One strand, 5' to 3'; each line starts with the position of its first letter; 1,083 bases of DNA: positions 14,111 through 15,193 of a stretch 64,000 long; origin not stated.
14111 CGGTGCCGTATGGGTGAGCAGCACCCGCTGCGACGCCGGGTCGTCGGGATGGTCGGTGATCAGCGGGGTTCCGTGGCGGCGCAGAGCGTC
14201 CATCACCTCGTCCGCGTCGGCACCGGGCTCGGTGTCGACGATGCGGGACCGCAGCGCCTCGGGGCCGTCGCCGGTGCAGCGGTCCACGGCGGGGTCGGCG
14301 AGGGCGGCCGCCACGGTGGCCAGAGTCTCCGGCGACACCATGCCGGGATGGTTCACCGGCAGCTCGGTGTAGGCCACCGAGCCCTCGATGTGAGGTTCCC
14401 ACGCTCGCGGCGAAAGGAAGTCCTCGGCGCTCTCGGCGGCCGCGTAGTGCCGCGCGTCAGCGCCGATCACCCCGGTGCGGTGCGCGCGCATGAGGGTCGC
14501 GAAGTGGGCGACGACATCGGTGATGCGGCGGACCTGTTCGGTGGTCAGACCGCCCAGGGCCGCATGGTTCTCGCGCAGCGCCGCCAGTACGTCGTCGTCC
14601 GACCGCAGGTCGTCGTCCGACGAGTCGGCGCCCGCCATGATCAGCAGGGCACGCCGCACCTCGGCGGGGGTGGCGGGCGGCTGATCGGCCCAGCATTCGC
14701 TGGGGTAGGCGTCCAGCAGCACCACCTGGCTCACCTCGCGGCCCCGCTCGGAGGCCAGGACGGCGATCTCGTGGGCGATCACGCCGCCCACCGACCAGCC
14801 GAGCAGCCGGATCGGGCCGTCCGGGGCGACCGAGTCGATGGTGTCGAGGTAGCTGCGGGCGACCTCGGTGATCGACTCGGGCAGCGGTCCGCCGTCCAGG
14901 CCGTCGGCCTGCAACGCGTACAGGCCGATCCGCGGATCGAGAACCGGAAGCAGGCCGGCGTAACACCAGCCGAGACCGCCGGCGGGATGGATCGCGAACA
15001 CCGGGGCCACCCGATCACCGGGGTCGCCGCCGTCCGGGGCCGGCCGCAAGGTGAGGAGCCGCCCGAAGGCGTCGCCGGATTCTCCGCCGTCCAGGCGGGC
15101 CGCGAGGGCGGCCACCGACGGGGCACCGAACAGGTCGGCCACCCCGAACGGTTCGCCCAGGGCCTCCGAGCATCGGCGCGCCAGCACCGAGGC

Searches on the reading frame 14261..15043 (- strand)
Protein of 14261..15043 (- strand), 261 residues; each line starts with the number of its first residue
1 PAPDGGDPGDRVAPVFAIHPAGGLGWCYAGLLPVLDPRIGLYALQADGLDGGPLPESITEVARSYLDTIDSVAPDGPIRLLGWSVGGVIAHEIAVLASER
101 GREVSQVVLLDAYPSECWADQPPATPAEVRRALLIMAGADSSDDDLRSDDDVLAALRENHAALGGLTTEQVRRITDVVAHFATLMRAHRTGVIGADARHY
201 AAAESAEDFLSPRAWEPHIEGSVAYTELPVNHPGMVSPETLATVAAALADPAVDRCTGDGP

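Call 50: search_solved_structures(query=window:14261-15043:-, max_evalue=0.00001, show_alignments=1)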
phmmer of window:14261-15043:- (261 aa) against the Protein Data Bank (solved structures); distinct sequences matched with E-value up to 0.00001: 17.
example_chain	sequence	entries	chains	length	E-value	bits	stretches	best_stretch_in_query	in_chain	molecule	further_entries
7crn_A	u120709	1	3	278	1.3e-31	113.6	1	12-250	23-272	Non-ribosomal peptide synthetase 4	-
7dxo_A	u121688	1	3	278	3.8e-31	112.1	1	12-250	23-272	Non-ribosomal peptide synthetase 4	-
3tej_A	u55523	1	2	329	9.4e-16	61.6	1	14-121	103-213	Enterobactin synthase component F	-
2roq_A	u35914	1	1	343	1e-15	61.5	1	14-121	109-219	Enterobactin synthetase component F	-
5ja1_A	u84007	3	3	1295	4.5e-14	56.1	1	15-121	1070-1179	Enterobactin synthase component F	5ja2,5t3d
4zxh_A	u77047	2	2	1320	2.1e-13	53.9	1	13-112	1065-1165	ABBFA_003403 | Tyrocidine synthetase 3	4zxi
6ojc_A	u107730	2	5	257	3.9e-13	53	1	15-156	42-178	NocB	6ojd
8tqv_A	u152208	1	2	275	2.6e-10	43.8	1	11-131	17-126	Polyketide synthase Pks13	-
5v3w_A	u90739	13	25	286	2.8e-10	43.7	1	11-131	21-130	Polyketide synthase Pks13 (Termination polyketide synthase) | Polyketide synthase Pks13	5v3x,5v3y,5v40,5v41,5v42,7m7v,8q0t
5v3z_A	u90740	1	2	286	2.9e-10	43.6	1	11-131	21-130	Polyketide synthase Pks13 (Termination polyketide synthase)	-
7vjt_A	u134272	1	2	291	2.9e-10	43.6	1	11-131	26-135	Polyketide synthase Pks13 (Termination polyketide synthase)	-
9f48_A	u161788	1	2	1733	2.7e-09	40.4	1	11-131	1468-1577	Polyketide synthase Pks13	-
3lcr_A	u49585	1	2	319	7.5e-08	35.7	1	28-116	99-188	Tautomycetin biosynthetic PKS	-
2cb9_A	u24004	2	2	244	1.2e-06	31.7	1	63-116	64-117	FENGYCIN SYNTHETASE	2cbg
7r0x_A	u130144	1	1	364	1.5e-06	31.4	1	6-112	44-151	Polyketide synthase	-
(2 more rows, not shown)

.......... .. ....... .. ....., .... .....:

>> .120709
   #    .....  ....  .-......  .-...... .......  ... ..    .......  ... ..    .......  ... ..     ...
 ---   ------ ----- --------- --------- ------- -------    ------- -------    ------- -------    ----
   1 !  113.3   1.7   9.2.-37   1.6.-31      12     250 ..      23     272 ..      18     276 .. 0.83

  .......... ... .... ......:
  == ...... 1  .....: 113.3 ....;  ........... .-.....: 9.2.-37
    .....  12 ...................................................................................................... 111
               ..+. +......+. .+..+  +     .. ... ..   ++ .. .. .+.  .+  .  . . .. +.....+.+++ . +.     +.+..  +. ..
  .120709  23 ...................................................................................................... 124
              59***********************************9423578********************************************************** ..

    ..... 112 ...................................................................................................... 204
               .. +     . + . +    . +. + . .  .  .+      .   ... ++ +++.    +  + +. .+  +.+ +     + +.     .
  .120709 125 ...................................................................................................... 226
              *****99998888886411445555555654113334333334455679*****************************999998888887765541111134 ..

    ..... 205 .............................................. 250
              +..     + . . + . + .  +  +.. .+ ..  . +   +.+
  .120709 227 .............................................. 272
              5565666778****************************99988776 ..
